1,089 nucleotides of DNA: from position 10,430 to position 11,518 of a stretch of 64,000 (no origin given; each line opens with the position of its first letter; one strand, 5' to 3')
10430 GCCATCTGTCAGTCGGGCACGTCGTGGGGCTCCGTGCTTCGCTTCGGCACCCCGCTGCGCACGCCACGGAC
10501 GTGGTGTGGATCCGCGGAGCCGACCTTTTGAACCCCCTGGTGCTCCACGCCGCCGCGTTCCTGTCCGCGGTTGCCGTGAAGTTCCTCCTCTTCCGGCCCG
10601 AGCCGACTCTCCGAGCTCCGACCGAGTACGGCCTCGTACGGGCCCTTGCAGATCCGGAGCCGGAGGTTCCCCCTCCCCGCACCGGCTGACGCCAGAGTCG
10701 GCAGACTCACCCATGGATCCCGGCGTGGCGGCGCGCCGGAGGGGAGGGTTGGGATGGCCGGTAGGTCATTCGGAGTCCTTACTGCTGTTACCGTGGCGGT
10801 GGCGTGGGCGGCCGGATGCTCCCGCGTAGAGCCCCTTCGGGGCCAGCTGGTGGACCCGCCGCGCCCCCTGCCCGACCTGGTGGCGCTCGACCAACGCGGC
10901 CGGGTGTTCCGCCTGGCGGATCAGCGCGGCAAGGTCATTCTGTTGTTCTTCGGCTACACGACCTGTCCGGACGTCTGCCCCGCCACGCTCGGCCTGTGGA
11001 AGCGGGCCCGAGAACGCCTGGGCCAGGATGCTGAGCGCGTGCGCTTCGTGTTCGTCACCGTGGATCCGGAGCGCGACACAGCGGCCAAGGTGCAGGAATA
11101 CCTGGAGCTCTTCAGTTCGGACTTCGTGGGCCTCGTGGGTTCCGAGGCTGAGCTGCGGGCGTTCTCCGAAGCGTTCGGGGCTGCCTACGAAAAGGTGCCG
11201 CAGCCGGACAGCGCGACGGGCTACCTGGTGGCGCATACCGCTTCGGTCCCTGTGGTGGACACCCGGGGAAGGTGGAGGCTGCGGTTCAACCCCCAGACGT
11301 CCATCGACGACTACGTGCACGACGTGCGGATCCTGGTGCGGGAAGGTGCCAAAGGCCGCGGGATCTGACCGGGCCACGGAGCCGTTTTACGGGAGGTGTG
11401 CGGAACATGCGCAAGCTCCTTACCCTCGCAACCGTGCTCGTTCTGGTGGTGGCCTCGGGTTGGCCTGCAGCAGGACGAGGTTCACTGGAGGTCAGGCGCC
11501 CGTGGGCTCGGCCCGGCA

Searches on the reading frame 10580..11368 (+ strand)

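Call 41: search_protein_families(library=pfam, proteins=[window:10580-11368:+])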
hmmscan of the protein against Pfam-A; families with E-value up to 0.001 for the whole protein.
window:10580-11368:+ (262 aa): 2 families
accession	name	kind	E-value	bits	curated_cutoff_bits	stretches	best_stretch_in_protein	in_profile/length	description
PF02630.20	SCO1-SenC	-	1.1e-38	132.7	22.8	1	103-231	7-133/134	SCO1/SenC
PF00578.27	AhpC-TSA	-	0.00015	22.2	26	1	96-175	4-81/124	AhpC/TSA family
